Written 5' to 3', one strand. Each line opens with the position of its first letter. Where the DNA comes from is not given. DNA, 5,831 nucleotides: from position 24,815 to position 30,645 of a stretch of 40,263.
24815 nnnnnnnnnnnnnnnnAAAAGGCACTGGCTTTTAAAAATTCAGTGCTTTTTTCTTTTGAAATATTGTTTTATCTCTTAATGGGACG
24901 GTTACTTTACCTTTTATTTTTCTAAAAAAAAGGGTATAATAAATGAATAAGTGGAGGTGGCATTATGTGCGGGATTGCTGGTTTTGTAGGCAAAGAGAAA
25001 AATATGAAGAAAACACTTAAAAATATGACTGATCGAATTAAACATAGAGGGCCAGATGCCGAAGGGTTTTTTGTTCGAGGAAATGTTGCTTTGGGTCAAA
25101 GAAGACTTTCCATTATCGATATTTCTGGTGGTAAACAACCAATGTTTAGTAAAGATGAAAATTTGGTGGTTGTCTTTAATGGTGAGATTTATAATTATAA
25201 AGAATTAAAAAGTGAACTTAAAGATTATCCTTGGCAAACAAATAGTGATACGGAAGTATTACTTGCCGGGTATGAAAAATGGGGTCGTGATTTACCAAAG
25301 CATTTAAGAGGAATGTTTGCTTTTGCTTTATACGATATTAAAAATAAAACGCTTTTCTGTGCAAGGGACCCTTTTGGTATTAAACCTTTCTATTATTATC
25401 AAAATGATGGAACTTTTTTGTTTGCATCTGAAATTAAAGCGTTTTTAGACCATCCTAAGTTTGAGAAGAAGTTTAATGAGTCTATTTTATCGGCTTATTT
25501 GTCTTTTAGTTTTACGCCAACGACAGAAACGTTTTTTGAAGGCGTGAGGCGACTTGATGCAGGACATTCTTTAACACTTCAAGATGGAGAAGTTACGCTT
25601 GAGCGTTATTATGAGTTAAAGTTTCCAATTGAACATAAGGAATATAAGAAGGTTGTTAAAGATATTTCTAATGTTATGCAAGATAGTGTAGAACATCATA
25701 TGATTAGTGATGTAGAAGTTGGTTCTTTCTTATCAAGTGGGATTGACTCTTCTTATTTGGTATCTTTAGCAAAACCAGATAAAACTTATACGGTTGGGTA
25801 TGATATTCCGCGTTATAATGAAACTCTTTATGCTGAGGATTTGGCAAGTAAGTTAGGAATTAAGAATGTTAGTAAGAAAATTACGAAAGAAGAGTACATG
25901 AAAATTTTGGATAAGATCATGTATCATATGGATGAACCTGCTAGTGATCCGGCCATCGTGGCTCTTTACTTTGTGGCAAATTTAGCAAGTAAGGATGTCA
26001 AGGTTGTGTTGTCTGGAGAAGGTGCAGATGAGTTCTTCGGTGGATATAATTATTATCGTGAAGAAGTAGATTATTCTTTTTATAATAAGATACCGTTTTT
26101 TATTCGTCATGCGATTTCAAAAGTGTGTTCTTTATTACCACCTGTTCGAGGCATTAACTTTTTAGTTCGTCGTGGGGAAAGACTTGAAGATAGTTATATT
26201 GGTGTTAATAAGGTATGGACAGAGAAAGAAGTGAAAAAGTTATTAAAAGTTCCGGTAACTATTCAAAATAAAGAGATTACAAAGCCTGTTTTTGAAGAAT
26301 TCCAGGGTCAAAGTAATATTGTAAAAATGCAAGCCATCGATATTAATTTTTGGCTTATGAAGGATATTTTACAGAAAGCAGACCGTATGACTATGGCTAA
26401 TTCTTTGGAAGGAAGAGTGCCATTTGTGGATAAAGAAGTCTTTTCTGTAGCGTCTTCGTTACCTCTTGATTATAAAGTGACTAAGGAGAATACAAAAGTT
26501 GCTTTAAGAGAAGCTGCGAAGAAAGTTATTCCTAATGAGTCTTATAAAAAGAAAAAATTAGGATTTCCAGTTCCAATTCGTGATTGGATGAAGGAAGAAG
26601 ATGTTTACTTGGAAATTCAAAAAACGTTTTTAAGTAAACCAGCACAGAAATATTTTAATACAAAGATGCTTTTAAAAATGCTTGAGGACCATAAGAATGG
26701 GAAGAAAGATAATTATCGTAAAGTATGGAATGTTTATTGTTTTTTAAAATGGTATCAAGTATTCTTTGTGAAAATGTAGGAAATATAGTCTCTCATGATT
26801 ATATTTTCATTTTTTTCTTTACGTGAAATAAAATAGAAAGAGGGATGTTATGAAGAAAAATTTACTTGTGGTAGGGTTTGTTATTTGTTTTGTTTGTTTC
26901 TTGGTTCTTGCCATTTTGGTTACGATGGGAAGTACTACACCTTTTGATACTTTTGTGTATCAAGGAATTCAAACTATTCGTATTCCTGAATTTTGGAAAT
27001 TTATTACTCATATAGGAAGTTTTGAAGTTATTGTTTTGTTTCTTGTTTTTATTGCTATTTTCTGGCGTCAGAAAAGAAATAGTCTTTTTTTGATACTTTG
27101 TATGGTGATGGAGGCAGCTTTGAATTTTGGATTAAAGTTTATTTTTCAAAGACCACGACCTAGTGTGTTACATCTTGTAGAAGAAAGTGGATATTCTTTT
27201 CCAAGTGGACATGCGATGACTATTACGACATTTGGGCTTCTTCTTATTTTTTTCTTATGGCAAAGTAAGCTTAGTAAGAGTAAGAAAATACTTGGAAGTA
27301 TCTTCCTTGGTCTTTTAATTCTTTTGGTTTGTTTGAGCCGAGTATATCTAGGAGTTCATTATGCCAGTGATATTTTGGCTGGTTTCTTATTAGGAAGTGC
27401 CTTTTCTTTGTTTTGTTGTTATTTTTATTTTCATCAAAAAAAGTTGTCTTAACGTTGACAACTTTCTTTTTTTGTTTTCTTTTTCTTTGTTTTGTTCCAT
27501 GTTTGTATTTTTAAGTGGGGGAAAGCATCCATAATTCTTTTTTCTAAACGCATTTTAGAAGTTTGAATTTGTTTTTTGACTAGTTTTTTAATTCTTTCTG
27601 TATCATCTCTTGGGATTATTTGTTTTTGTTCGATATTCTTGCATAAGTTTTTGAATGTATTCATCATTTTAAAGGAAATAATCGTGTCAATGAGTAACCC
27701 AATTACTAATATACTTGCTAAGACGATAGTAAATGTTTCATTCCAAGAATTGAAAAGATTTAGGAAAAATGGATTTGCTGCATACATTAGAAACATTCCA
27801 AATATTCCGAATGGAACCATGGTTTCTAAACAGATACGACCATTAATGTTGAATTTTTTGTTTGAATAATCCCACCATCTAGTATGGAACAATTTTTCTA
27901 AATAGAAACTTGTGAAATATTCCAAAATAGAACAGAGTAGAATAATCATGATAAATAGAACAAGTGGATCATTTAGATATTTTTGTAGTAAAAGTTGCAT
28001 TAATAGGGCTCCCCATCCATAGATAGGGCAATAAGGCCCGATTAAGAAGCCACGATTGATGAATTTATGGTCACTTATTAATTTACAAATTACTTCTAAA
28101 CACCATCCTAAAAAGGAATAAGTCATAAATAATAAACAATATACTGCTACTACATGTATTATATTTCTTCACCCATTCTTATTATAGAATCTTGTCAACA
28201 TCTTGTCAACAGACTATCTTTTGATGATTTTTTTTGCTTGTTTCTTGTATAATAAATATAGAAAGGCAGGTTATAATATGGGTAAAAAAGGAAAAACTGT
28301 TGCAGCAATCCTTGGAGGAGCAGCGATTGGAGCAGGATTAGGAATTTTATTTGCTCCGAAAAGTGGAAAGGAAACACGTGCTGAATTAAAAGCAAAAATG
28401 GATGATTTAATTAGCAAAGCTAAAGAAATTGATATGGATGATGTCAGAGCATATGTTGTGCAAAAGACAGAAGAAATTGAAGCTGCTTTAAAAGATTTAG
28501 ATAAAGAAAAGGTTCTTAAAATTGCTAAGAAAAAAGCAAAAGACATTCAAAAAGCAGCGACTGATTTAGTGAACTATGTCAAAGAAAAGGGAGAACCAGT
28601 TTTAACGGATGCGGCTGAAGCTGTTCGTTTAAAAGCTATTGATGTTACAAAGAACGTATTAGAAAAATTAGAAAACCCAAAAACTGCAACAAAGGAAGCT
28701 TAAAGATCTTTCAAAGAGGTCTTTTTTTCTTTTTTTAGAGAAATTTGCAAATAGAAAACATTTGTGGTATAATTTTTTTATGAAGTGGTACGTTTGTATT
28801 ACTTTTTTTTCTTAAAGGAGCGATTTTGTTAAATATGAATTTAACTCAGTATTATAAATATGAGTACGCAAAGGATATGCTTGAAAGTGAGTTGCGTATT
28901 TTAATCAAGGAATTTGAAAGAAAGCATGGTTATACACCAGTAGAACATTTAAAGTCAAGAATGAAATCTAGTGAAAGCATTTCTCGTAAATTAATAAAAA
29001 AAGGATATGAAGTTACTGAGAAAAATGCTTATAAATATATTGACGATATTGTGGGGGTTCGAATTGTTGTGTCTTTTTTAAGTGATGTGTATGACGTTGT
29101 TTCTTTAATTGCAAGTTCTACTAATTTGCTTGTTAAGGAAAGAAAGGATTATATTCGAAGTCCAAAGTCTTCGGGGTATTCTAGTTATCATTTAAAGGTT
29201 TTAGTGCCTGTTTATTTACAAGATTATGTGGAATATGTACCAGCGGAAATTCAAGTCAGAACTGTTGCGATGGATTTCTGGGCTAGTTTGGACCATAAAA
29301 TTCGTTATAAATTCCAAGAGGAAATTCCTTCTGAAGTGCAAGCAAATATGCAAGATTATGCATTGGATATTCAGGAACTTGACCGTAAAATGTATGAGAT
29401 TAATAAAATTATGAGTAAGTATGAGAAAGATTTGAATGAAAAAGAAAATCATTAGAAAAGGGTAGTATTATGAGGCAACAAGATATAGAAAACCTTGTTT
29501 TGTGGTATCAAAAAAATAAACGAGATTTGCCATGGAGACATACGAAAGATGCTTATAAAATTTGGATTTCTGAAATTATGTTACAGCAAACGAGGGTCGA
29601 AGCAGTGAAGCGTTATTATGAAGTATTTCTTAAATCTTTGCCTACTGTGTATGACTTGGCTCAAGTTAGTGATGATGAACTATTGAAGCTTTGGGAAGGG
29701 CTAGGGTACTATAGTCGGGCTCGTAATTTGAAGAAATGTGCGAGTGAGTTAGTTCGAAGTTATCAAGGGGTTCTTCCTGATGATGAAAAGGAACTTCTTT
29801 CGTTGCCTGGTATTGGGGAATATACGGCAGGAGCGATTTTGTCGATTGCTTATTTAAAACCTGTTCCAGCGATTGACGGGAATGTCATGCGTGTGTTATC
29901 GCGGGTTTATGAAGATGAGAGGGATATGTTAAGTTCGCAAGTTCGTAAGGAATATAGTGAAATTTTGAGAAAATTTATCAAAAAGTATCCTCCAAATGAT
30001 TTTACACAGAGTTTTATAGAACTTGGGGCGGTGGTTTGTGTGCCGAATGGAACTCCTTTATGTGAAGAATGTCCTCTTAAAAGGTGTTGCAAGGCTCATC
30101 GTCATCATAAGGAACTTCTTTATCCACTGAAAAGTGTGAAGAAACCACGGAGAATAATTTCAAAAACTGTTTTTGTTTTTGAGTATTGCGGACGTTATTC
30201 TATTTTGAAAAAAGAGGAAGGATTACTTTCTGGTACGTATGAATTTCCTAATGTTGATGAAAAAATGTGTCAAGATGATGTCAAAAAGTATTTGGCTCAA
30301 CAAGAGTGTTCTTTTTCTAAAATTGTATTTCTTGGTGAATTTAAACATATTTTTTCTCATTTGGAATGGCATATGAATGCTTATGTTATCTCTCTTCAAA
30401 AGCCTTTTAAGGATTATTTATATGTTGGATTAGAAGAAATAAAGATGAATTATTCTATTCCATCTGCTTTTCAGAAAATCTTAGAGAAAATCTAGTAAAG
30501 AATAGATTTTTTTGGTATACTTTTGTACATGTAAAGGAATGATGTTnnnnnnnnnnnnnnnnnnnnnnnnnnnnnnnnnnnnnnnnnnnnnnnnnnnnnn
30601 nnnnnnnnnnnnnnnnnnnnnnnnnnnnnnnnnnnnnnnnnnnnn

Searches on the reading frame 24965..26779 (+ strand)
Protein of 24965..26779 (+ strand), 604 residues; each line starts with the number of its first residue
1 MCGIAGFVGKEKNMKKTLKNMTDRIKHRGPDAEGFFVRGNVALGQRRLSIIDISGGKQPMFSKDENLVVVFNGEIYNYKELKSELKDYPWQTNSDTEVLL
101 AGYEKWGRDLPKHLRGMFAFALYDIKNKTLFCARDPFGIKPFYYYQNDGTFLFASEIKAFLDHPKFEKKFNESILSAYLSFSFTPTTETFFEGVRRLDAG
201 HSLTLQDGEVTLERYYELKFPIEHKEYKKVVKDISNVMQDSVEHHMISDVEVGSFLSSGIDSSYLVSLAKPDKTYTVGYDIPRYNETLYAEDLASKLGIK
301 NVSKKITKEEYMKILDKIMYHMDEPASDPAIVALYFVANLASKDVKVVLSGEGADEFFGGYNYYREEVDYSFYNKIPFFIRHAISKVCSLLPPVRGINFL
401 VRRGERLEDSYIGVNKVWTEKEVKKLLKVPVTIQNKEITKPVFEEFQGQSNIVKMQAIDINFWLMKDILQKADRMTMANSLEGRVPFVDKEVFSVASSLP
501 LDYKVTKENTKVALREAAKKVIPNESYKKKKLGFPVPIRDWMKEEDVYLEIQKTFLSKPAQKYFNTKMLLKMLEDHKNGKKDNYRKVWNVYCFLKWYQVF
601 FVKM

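Call 72: search_protein_families(library=pfam, proteins=[window:24965-26779:+], max_evalue=0.001)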
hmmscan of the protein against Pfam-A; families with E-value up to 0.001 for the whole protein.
window:24965-26779:+ (604 aa): 4 families
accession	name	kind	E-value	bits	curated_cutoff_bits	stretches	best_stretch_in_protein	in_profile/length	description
PF00733.27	Asn_synthase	-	1.4e-86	291.8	21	1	235-597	3-353/354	Asparagine synthase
PF13537.11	GATase_7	-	5.2e-47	159.3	25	1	45-161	1-122/123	Glutamine amidotransferase domain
PF13522.11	GATase_6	-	3.2e-40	137.6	27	1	30-156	1-130/130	Glutamine amidotransferase domain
PF12481.13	DUF3700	-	9.8e-06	25.6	27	1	60-157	70-173/228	Aluminium induced protein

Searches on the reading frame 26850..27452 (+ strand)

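Call 72: search_protein_families(library=pfam, proteins=[window:26850-27452:+], max_evalue=0.001)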
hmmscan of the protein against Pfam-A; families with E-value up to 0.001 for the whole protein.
window:26850-27452:+ (200 aa): 3 families
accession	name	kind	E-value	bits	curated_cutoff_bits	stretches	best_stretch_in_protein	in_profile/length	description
PF01569.27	PAP2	-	9.3e-23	80.8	27.2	1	79-195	3-127/130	PAP2 superfamily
PF14378.12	PAP2_3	-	2.8e-05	24.5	27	1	104-184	114-186/190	PAP2 superfamily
PF14360.12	PAP2_C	-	0.00054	20.9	27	1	119-186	8-69/74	PAP2 superfamily C-terminal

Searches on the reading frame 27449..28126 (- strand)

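Call 72: search_protein_families(library=pfam, proteins=[window:27449-28126:-], max_evalue=0.001)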
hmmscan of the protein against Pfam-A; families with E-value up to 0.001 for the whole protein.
window:27449-28126:- (225 aa): 1 family
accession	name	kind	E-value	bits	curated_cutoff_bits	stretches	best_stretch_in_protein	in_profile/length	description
PF06541.16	ABC_trans_CmpB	-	4.1e-50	170.3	25.9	1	1-152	4-151/151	Putative ABC-transporter type IV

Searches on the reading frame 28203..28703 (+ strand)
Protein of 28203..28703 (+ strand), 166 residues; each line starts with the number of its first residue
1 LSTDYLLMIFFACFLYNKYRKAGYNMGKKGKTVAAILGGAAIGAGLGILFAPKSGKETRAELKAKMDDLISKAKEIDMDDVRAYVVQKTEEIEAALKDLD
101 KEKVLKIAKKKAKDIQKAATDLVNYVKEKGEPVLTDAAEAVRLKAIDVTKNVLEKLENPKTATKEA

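Call 72: search_protein_families(library=pfam, proteins=[window:28203-28703:+], max_evalue=0.001)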
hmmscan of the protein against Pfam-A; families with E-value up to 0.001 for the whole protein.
window:28203-28703:+ (166 aa): 1 family
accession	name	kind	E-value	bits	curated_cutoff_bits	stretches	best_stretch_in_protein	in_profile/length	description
PF12732.12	YtxH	-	9.5e-16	58.4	37.5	1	34-95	2-69/71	YtxH-like protein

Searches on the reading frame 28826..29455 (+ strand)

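Call 72: search_protein_families(library=pfam, proteins=[window:28826-29455:+], max_evalue=0.001)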
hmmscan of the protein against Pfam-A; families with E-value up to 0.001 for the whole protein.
window:28826-29455:+ (209 aa): 2 families
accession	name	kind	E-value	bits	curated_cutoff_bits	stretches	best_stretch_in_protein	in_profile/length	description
PF04607.23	RelA_SpoT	-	1.6e-30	106.1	27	1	44-165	1-112/113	Region found in RelA / SpoT proteins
PF14942.11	Muted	-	0.00084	20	26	0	18-64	17-63/146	Organelle biogenesis, Muted-like protein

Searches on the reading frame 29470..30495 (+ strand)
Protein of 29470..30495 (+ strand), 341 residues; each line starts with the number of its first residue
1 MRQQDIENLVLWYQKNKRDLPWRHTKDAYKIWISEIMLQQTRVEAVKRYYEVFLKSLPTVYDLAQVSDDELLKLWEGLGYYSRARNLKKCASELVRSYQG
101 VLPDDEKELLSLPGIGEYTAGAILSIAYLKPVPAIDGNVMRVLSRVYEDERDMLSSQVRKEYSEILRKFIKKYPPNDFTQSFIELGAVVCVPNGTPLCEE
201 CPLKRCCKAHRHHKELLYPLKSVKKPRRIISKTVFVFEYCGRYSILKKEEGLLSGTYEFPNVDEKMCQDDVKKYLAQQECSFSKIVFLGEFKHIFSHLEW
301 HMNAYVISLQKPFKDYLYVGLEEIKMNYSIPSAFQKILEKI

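Call 73: search_protein_families(library=pfam, proteins=[window:29470-30495:+], max_evalue=0.001)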
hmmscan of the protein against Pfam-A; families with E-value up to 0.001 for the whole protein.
window:29470-30495:+ (341 aa): 3 families
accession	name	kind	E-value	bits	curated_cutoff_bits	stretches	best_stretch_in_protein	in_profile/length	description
PF00730.31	HhH-GPD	-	1.9e-22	80.1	26.2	1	33-167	1-107/108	HhH-GPD superfamily base excision DNA repair protein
PF14815.12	NUDIX_4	-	1.1e-15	57.8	35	1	233-340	1-113/113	NUDIX domain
PF00633.29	HHH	-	1.2e-10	41.1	24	1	97-126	1-30/30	Helix-hairpin-helix motif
